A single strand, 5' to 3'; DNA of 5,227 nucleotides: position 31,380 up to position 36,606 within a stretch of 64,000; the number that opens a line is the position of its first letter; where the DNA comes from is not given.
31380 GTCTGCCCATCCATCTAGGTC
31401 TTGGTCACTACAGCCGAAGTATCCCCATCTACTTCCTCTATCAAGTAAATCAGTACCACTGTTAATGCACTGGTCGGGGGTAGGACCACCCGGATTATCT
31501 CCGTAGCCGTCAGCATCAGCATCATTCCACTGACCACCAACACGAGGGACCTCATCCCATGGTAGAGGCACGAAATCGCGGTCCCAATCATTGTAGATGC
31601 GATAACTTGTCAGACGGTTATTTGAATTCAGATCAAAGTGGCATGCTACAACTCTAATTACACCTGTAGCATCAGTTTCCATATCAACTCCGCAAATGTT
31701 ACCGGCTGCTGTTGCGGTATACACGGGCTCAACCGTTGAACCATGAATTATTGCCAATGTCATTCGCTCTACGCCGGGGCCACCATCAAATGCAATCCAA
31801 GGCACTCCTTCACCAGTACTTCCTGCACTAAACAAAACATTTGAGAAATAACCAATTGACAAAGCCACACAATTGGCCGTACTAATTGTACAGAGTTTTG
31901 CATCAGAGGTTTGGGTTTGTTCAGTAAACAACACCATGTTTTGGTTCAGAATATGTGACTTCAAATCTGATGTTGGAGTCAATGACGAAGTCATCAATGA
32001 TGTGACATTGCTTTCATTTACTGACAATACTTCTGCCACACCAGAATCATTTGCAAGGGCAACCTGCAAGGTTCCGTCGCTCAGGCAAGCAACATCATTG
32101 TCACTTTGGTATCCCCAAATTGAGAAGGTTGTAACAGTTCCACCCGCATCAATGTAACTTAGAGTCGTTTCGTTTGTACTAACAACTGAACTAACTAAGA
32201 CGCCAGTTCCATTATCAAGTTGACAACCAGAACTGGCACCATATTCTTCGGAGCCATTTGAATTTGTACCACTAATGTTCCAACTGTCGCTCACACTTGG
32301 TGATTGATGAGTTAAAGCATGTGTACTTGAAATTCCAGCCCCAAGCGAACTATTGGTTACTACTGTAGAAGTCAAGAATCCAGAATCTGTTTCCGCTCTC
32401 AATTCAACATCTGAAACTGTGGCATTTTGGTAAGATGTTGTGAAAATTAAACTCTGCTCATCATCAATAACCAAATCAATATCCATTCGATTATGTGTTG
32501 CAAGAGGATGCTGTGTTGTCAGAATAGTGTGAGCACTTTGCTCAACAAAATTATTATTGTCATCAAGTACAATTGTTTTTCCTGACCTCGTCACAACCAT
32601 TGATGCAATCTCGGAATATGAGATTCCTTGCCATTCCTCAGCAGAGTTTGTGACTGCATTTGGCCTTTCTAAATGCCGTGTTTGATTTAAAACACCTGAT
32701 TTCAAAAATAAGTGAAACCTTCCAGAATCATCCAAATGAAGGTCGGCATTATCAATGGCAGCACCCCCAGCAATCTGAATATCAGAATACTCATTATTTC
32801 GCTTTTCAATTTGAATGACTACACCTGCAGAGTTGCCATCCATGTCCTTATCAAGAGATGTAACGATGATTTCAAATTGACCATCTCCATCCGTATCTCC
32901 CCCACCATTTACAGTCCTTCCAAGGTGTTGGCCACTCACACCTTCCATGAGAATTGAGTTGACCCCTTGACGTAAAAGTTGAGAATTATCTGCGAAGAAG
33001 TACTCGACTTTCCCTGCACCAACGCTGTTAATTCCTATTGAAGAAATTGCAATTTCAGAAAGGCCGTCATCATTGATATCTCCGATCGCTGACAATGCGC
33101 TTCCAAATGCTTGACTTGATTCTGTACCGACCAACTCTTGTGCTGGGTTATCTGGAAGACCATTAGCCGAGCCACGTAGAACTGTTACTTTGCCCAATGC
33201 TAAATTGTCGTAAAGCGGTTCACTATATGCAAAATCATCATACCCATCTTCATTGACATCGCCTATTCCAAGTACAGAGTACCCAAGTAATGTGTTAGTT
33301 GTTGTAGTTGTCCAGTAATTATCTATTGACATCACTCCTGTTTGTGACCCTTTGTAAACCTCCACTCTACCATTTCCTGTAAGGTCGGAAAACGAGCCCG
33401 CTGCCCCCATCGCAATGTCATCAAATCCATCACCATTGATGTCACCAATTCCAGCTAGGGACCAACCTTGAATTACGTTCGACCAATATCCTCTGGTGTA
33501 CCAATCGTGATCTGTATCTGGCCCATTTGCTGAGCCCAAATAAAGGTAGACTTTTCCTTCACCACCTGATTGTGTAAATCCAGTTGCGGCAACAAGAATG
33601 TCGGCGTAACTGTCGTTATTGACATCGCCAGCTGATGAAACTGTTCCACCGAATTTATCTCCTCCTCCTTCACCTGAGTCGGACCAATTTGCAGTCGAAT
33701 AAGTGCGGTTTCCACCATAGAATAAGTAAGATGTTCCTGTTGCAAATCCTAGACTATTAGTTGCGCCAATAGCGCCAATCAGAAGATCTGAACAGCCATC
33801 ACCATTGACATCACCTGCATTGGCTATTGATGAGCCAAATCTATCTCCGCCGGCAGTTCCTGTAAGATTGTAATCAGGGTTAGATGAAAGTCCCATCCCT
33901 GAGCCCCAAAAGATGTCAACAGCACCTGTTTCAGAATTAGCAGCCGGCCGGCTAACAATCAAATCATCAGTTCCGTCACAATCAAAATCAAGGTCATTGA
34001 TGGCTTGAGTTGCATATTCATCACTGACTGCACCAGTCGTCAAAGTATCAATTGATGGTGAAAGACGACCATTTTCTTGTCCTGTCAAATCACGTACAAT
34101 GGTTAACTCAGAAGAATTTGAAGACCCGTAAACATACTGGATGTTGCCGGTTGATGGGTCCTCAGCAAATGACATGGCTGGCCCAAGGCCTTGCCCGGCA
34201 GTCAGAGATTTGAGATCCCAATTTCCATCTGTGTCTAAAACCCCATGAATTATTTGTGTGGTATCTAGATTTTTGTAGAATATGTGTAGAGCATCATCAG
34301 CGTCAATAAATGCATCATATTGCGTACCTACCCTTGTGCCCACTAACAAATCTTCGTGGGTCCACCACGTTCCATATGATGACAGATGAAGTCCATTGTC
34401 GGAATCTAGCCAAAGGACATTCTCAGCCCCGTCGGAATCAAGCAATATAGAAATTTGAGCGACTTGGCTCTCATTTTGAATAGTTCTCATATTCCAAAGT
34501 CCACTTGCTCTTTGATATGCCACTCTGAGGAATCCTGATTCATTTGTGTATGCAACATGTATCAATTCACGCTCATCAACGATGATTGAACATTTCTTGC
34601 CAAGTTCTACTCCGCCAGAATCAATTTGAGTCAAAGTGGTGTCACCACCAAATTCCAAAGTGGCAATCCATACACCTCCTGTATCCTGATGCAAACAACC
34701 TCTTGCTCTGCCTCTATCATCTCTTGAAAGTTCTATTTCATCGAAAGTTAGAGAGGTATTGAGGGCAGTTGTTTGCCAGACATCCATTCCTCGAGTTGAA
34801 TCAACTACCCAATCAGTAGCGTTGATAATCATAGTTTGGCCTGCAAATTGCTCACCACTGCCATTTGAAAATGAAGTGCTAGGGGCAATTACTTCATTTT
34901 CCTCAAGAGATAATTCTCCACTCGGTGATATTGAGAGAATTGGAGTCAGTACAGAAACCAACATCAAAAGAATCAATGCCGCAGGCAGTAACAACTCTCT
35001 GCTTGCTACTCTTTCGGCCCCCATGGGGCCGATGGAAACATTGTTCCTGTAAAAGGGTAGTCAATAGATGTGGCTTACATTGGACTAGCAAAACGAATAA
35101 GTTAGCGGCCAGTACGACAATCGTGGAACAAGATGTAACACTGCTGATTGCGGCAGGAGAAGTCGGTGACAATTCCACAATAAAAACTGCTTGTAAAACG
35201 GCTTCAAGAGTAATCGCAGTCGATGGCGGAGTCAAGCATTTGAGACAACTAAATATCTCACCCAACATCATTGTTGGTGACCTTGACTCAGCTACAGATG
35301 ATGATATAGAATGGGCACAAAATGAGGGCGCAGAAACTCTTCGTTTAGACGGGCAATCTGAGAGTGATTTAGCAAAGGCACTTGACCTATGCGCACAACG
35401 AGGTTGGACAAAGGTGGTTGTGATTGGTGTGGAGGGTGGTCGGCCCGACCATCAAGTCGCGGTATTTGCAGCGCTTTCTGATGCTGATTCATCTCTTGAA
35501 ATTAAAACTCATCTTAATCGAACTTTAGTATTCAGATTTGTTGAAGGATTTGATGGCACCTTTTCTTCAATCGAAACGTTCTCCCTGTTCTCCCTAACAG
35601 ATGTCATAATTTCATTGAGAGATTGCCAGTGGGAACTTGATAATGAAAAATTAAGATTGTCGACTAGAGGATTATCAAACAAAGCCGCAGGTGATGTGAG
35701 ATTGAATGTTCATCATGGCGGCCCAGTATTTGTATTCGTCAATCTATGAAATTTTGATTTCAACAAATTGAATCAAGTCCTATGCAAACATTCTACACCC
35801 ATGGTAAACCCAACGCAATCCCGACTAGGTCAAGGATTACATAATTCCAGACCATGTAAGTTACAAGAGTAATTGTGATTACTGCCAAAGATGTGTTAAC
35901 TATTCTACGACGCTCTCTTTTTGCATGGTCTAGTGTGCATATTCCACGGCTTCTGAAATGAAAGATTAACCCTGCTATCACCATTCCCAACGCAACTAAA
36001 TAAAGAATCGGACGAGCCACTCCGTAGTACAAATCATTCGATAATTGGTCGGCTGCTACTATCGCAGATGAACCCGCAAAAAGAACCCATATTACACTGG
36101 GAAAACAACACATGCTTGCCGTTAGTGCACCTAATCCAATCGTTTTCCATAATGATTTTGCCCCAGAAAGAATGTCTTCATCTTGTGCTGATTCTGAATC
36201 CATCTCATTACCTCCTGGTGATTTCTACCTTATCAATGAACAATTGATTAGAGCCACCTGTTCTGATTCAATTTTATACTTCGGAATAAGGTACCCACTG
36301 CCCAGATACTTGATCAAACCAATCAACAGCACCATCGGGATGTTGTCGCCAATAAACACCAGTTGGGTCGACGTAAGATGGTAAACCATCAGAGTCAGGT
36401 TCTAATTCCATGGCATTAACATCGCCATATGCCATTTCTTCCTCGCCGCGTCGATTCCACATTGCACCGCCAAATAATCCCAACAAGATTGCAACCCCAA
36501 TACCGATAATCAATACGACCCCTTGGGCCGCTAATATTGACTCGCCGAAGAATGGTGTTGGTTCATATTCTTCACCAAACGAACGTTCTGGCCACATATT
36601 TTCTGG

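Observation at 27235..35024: Giant integrin/TSP3-like type-I membrane protein with a 250-aa poly-Asp then Gly/Pro/Arg then Lys-rich cytoplasmic tail, followed by a Pro-rich zinc-ribbon protein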

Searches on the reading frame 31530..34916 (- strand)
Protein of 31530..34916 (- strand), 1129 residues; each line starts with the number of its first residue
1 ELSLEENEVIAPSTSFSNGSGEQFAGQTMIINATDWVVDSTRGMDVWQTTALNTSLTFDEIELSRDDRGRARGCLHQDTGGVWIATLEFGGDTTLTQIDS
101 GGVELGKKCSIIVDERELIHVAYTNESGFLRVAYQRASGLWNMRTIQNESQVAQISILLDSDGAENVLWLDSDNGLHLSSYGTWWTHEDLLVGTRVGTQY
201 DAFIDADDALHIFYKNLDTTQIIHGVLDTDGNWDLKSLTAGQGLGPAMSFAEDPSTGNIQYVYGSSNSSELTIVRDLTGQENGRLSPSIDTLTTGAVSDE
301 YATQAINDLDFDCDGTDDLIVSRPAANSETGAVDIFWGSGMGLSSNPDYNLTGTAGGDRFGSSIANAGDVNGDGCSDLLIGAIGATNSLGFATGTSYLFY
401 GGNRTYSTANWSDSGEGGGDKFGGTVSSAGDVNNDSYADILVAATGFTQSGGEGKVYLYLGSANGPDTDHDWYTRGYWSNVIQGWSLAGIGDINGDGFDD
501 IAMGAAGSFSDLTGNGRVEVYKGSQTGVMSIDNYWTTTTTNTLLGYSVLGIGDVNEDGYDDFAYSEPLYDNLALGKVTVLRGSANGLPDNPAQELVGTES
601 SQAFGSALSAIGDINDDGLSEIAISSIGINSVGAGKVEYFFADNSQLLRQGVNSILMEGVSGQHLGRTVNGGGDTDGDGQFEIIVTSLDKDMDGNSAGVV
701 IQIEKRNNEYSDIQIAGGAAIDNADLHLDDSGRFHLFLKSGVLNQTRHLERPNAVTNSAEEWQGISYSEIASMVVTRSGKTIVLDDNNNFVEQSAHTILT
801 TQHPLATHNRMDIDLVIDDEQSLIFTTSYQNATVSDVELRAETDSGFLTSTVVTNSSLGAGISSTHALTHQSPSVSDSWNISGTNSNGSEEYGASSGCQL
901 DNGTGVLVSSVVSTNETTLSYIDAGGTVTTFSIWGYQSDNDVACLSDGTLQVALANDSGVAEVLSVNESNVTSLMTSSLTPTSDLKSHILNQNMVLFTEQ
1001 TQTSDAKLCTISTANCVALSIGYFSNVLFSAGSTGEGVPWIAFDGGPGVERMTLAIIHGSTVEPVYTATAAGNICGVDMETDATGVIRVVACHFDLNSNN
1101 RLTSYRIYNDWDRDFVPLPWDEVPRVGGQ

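Call 83: find_homologous_proteins(query=window:31530-34916:-, max_evalue=0.00001)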
Query window:31530-34916:- (1129 aa): 3223 proteins with E <= 0.00001 among 8000 candidates; the best 120 are listed.
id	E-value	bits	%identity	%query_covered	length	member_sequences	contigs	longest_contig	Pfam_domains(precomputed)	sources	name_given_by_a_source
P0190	0.0e+0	1925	86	88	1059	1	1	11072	PF01839.30,PF13517.13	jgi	-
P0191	4.2e-186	639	44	67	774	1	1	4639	PF01839.30,PF13517.13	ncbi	ncbi:MAG: hypothetical protein CXX72_05080, partial [Methanobacteriota archaeon]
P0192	3.1e-170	586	34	31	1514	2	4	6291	PF01839.30,PF14312.13,PF13517.13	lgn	-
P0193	3.8e-162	560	34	33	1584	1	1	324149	PF01839.30,PF14312.13,PF13517.13,PF21955.1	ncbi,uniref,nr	ncbi:hypothetical protein SCALIN_C01_0136 [Candidatus Scalindua japonica]|uniref:FG-GAP repeat prote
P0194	2.6e-161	557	35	34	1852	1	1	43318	PF01839.30,PF14312.13,PF13517.13,PF18998.7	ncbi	-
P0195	2.2e-159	550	32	33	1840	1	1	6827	PF01839.30,PF23727.2,PF14312.13,PF01833.31,PF13517.13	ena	-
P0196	3.4e-157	543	34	34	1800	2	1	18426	PF01839.30,PF14312.13,PF13517.13,PF18962.8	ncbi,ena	-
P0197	2.5e-153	530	36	30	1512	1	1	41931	PF01839.30,PF14312.13,PF00404.25,PF13517.13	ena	-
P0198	3.8e-149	517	32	37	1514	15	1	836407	PF01839.30,PF14312.13,PF00404.25,PF13517.13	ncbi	-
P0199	6.1e-147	509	34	36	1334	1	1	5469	PF01839.30,PF14312.13,PF13517.13,PF28065.1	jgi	jgi:hypothetical protein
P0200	8.6e-147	509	32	36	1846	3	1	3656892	PF01839.30,PF13517.13,PF18962.8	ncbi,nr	ncbi:MAG: FG-GAP repeat protein [Flavobacteriales bacterium]|nr:FG-GAP repeat protein [Flavobacteria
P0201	4.6e-146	506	37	34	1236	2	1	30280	PF01839.30,PF14312.13,PF13517.13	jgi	jgi:hypothetical protein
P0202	3.3e-145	504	31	38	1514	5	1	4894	PF01839.30,PF14312.13,PF00404.25,PF13517.13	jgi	jgi:hypothetical protein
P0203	4.7e-145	503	34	29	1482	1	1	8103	PF01839.30,PF21027.4,PF22352.3,PF13517.13,PF02010.22,PF18911.7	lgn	-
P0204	5.3e-144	500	35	35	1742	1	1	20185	PF01839.30,PF13517.13,PF23167.2,PF21955.1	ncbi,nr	ncbi:FG-GAP repeat protein [Candidatus Sumerlaeota bacterium]|nr:FG-GAP repeat protein [Candidatus S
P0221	3.4e-129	450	35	33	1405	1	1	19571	PF01839.30,PF14312.13,PF13517.13,PF18962.8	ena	-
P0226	3.8e-127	444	34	33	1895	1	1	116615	PF01839.30,PF13517.13,PF18962.8,PF21955.1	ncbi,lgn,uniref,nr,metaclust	ncbi:Por secretion system C-terminal sorting domain-containing protein [Dyadobacter soli]|uniref:Por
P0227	4.8e-127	443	31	34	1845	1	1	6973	PF01839.30,PF11617.14,PF13517.13,PF18962.8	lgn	-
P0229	1.9e-126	441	36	34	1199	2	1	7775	PF01839.30,PF14312.13,PF13517.13,PF18962.8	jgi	-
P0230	2.5e-126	441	35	35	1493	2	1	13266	PF01839.30,PF14312.13,PF13517.13,PF18962.8,PF21955.1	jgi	-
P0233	1.9e-125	438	35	35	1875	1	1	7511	PF01839.30,PF13517.13,PF18962.8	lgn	-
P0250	2.8e-121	424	35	33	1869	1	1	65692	PF01839.30,PF13517.13,PF18962.8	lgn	-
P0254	4.8e-120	420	30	33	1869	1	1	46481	PF01839.30,PF13517.13,PF18962.8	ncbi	ncbi:MAG: FG-GAP-like repeat-containing protein [Bacteroidota bacterium]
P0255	5.6e-119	417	35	32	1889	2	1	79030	PF01839.30,PF13517.13,PF18962.8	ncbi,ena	-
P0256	1.1e-118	416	32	34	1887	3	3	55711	PF01839.30,PF13517.13,PF18962.8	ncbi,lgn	-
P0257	1.5e-118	415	32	33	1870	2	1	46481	PF01839.30,PF13517.13,PF18962.8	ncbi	-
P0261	1.1e-117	412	33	33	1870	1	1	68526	PF01839.30,PF13517.13,PF18962.8,PF21955.1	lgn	-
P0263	8.4e-117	409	30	38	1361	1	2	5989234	PF01839.30,PF13517.13,PF18962.8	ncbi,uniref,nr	ncbi:FG-GAP-like repeat-containing protein [Dyadobacter chenhuakuii]|uniref:FG-GAP-like repeat-conta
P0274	5.6e-114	400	30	40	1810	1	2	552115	PF01839.30,PF13517.13,PF18962.8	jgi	jgi:hypothetical protein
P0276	9.0e-114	399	32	39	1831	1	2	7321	PF01839.30,PF14312.13,PF13517.13,PF18962.8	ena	-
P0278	5.8e-113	397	30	36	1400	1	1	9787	PF01839.30,PF13517.13,PF18962.8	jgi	-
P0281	8.1e-113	396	31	38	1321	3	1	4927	PF01839.30,PF14312.13,PF13517.13,PF18962.8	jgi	-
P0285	3.0e-112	394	34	31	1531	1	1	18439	PF01839.30,PF11617.14,PF13517.13,PF18962.8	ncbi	ncbi:MAG: FG-GAP-like repeat-containing protein [Chitinophagales bacterium]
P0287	4.3e-112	394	32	37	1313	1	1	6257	PF01839.30,PF14312.13,PF13517.13,PF18962.8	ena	-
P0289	1.4e-111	392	33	33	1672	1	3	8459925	PF01839.30,PF13517.13,PF18962.8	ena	-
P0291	4.7e-111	390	33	35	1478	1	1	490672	PF01839.30,PF14312.13,PF13517.13,PF18962.8,PF21955.1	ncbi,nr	ncbi:MAG: FG-GAP-like repeat-containing protein [Ignavibacteriaceae bacterium]|nr:FG-GAP-like repeat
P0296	5.2e-110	387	35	34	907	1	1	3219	PF01839.30,PF14312.13,PF13517.13,PF18962.8,PF23167.2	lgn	-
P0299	9.6e-110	386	32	37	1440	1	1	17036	PF01839.30,PF13517.13,PF18962.8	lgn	-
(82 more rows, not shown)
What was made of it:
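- On Prokaryotic FG-GAP repeat surface protein: Thousands of homologues named FG-GAP repeat protein (call 83).
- Closest known: Prokaryotic FG-GAP/VCBS repeat surface proteins. Same: The propeller part is clearly homologous: 3223 hits, 30-38% identity over about a third of the query (call 83).
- Closest known: Prokaryotic FG-GAP/VCBS repeat surface proteins. Different: Many of the listed hits carry a Por secretion C-terminal sorting domain (PF18962) or other extracellular domains (call 83).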

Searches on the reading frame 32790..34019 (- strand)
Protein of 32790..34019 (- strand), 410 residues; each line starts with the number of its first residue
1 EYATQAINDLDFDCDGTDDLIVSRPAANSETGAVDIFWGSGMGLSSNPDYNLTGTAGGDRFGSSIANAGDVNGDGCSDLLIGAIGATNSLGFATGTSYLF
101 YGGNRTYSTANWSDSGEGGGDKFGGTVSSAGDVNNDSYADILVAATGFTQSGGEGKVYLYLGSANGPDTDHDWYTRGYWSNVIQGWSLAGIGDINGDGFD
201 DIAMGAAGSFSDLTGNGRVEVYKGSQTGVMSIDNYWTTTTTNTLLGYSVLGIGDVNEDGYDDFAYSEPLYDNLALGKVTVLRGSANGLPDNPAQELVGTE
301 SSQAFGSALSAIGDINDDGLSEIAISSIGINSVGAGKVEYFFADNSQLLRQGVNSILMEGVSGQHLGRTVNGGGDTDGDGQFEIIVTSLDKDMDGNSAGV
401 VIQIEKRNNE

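Call 80: search_solved_structures(query=window:32790-34019:-, max_evalue=0.001)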
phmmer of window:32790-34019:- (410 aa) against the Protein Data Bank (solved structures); distinct sequences matched with E-value up to 0.001: 62 (the best 60 are shown).
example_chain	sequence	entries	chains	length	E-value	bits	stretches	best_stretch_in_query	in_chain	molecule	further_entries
9e8b_A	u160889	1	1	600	2.2e-18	69.6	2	6-209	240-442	Integrin alpha-IIb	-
8t2u_A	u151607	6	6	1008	2.5e-17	66.1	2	6-209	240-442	Integrin alpha-IIb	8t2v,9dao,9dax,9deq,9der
3fcs_A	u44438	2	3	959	2.8e-17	65.9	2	6-209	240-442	Integrin, alpha 2b | Integrin alpha-IIb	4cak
6v4p_A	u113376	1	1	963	3e-17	65.8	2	6-209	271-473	Integrin alpha-IIb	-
8gce_A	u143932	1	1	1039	3e-17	65.8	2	6-209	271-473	Integrin alpha-IIb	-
11yb_A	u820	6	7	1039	3e-17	65.8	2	6-209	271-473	Integrin alpha-IIb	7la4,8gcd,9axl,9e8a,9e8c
5nem_A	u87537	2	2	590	3.3e-15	59.1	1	61-264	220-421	Integrin alpha-V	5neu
5ner_A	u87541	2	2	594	3.4e-15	59.1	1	61-264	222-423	Integrin alpha-V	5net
4um9_A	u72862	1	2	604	3.5e-15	59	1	61-264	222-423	Integrin alpha-V heavy chain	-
9cz7_A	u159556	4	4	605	3.5e-15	59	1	61-264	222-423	Integrin alpha-V heavy chain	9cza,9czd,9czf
8ij5_E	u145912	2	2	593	3.9e-15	58.9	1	61-264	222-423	Integrin alpha-V heavy chain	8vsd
8w30_A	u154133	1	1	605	4e-15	58.8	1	61-264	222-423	Integrin alpha-V heavy chain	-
4um8_A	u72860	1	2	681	5.3e-15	58.4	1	61-264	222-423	INTEGRIN ALPHA-V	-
7ceb_A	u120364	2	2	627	1.1e-14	57.4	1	185-329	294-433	Integrin alpha-6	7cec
6mk0_A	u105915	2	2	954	1.1e-14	57.4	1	61-264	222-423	Integrin alpha-V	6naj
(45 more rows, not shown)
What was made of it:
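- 32790..34019 (-): Giant protein, residues 336-745: seven-blade FG-GAP beta-propeller with Ca-binding loops. Best PDB hits are integrin alpha-IIb and alpha-V propellers, E=2e-18 (call 80).
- On Integrin alpha subunit: Integrin alpha hits E=2e-18 (call 80).
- Closest known: Integrin alpha subunits with their cytoplasmic adaptors. Same: Both have a seven-blade FG-GAP propeller with Ca-binding loops; the best PDB sequence hits are integrin alpha-IIb and alpha-V, E=2e-18 (call 80).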

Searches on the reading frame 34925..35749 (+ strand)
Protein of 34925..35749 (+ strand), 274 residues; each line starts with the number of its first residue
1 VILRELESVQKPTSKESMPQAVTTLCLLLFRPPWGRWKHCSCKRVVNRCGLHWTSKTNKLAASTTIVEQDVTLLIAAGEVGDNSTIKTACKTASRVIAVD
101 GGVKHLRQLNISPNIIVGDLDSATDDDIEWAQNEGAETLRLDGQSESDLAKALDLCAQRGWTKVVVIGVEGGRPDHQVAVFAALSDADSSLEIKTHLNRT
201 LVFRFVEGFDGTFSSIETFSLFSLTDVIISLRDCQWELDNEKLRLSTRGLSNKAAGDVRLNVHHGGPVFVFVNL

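Call 8: search_protein_families(library=pfam, proteins=[window:34925-35749:+], max_evalue=0.001)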
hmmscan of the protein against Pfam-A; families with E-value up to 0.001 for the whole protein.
window:34925-35749:+ (274 aa): 2 families
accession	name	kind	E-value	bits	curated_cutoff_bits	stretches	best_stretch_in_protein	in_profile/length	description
PF04263.21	TPK_catalytic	-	1.2e-21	77.2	30.7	1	88-186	3-103/113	Thiamin pyrophosphokinase, catalytic domain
PF04265.19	TPK_B1_binding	-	0.00012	22.1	22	1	217-262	12-62/67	Thiamin pyrophosphokinase, vitamin B1 binding domain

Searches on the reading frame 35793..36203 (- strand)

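Call 8: search_protein_families(library=pfam, proteins=[window:35793-36203:-], max_evalue=0.001)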
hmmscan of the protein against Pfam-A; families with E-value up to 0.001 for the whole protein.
window:35793-36203:- (136 aa): 0 families

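Call 33: search_protein_families(library=ncbifam, proteins=[window:35793-36203:-], max_evalue=0.01)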
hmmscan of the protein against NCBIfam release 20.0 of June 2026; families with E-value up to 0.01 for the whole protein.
window:35793-36203:- (136 aa): 1 family
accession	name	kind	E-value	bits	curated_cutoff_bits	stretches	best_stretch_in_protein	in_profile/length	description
NF033556.1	MerTP_fusion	equivalog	0.0059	16.2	180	1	24-117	4-92/186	mercuric transport protein MerTP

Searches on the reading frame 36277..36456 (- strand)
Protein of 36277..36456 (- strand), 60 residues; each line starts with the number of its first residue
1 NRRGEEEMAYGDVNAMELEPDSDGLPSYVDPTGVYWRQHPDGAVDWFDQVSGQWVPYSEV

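Call 59: search_protein_families(library=pfam, proteins=[window:36277-36456:-], max_evalue=10)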
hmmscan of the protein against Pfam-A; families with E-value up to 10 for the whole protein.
seq(60 aa): 0 families
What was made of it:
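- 36274..37617 (-): Upstream same-strand neighbour p447: a type-I membrane protein with a conserved Trp-rich (WW-like) cytoplasmic C-terminus. Possibly part of the same envelope cluster. No Pfam hit (call 59).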
